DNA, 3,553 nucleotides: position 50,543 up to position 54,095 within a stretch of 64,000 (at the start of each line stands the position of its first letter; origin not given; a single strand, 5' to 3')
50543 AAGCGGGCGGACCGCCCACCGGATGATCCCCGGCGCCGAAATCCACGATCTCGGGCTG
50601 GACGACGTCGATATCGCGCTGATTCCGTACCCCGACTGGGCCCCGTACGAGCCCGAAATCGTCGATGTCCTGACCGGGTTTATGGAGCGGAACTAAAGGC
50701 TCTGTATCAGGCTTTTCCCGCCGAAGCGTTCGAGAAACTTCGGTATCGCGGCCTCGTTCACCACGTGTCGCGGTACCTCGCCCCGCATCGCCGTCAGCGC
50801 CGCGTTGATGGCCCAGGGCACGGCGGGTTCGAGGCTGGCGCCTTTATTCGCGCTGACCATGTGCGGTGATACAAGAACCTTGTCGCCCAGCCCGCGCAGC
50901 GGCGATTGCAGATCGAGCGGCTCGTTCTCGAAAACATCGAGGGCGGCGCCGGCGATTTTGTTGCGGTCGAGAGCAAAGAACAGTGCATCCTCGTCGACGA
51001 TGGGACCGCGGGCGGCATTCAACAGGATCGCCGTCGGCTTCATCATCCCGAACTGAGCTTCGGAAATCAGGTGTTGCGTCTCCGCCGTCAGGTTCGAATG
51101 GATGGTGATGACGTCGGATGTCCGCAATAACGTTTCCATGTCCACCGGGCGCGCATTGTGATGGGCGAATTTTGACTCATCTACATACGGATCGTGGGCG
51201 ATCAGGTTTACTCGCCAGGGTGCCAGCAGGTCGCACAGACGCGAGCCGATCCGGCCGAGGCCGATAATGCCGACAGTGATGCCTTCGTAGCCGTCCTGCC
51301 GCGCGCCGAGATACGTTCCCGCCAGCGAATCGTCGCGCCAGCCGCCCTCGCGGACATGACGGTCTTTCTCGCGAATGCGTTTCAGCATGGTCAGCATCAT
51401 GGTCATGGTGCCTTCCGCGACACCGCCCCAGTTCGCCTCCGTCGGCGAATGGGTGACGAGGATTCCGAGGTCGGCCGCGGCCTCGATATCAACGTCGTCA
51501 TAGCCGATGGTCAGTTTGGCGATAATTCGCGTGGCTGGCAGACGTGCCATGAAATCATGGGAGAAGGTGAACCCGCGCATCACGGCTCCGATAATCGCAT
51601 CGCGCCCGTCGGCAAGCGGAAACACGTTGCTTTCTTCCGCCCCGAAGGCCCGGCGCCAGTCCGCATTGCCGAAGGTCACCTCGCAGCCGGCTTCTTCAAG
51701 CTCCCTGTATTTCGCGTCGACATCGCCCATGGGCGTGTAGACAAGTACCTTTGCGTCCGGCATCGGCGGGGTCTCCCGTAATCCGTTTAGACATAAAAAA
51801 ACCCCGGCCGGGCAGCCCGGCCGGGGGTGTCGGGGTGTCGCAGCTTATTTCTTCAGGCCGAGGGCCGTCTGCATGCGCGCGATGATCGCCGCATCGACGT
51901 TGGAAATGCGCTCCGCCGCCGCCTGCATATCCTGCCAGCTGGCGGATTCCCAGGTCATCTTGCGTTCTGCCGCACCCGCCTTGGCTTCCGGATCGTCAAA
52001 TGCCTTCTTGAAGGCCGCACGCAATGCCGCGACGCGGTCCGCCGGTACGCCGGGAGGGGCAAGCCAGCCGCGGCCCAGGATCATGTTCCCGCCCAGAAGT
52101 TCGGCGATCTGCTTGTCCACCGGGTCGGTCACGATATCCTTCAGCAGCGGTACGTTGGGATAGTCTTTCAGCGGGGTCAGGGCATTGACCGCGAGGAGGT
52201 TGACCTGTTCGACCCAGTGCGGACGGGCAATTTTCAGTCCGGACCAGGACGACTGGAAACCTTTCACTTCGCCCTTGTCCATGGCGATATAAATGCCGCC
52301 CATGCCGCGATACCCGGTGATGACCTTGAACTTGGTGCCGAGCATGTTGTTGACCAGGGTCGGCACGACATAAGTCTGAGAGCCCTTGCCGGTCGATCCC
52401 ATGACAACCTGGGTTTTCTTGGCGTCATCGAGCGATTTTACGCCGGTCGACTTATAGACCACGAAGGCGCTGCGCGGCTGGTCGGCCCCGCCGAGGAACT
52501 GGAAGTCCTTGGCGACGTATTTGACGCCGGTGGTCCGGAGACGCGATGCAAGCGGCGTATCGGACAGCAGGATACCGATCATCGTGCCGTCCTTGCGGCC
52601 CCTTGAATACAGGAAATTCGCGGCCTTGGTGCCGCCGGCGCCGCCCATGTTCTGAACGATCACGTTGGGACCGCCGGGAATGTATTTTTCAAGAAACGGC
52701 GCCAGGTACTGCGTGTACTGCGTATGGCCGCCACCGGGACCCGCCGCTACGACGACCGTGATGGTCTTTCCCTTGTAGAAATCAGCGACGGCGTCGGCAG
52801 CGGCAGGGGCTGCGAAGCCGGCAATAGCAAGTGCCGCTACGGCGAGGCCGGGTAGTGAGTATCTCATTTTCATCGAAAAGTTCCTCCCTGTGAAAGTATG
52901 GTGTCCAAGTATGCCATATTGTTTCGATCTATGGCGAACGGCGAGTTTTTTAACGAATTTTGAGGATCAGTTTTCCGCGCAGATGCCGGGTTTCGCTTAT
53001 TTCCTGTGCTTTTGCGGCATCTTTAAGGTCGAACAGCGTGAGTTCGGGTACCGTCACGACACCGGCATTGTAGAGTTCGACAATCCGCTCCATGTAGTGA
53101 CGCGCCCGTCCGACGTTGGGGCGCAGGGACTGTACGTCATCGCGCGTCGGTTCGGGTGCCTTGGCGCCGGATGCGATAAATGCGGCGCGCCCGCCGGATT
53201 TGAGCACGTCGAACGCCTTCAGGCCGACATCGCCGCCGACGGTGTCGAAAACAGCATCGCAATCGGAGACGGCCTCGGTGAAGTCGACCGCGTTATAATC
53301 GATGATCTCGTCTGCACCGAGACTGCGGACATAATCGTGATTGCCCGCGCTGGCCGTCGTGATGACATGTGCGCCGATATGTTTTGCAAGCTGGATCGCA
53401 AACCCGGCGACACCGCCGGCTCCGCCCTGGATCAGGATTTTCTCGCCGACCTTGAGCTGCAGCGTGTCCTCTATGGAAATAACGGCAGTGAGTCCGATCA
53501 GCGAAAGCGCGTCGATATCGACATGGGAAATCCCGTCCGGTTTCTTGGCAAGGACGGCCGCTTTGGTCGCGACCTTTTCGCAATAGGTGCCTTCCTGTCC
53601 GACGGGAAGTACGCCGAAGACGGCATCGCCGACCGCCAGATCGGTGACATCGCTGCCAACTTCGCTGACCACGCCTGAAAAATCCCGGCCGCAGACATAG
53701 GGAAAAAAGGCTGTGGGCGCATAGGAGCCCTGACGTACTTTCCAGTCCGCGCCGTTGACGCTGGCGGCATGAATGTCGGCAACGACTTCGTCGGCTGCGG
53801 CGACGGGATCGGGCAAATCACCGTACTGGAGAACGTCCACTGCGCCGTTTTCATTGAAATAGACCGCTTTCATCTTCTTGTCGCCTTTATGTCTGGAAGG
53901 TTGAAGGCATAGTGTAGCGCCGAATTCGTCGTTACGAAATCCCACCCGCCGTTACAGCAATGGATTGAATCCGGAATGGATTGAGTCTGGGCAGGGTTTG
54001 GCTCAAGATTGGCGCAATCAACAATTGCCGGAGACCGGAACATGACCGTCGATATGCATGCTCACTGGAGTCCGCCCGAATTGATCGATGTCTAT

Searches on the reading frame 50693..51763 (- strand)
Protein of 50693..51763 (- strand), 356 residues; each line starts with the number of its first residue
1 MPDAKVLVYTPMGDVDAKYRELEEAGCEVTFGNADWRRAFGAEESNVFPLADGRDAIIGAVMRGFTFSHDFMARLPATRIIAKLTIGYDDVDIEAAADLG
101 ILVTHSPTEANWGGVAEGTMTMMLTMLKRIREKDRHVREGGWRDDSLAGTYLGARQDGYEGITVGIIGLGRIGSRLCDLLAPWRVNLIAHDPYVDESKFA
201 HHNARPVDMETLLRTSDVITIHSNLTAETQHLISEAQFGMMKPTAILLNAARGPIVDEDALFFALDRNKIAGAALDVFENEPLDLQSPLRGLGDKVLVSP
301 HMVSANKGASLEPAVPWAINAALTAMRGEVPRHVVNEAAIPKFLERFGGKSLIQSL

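Call 53: search_protein_families(library=pfam, proteins=[window:50693-51763:-], max_evalue=0.0001)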
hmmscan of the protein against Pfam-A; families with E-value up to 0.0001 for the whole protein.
window:50693-51763:- (356 aa): 2 families
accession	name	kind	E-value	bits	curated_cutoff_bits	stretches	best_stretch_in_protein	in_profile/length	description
PF02826.25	2-Hacid_dh_C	-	1.6e-52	177.9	25.1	1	120-302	1-177/178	D-isomer specific 2-hydroxyacid dehydrogenase, NAD binding domain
PF00389.36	2-Hacid_dh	-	1.4e-12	47.9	24.6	1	23-336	16-134/134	D-isomer specific 2-hydroxyacid dehydrogenase, catalytic domain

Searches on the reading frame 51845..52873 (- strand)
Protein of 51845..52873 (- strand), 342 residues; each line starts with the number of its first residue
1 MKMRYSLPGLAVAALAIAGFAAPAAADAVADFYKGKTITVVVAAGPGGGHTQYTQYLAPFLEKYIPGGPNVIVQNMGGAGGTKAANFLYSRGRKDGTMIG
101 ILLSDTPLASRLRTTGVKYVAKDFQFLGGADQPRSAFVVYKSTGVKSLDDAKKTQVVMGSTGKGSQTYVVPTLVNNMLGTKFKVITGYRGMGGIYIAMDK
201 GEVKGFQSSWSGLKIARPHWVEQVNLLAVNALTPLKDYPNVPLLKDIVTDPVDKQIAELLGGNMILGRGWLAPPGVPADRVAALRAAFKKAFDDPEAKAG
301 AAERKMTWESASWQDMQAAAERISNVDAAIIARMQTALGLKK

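Call 53: search_protein_families(library=pfam, proteins=[window:51845-52873:-], max_evalue=0.0001)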
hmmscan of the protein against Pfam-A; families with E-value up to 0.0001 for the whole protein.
window:51845-52873:- (342 aa): 1 family
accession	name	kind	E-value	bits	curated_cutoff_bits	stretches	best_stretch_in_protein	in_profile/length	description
PF03401.19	TctC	-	9.5e-06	25.8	27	1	70-331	16-269/274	Tripartite tricarboxylate transporter family receptor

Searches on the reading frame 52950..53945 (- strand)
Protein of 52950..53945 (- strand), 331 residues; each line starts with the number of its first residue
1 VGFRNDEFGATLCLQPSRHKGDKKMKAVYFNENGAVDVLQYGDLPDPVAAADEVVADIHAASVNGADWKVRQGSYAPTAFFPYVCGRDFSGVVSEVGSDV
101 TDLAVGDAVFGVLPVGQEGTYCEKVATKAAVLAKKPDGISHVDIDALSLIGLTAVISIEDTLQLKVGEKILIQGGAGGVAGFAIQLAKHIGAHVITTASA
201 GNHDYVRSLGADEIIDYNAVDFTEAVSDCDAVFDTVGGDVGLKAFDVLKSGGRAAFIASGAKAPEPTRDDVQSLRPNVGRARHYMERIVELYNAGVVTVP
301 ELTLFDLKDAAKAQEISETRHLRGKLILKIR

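Call 53: search_protein_families(library=pfam, proteins=[window:52950-53945:-], max_evalue=0.0001)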
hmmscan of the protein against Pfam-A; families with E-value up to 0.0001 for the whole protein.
window:52950-53945:- (331 aa): 3 families
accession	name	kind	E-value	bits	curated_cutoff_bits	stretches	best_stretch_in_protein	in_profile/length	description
PF13602.12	ADH_zinc_N_2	-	1.4e-16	62.1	27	1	209-328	1-134/134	Zinc-binding dehydrogenase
PF08240.17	ADH_N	-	3.2e-15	56.7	23.5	1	51-137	2-104/104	Alcohol dehydrogenase GroES-like domain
PF00107.32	ADH_zinc_N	-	3.4e-14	53.4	31.8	1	178-263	1-94/129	Zinc-binding dehydrogenase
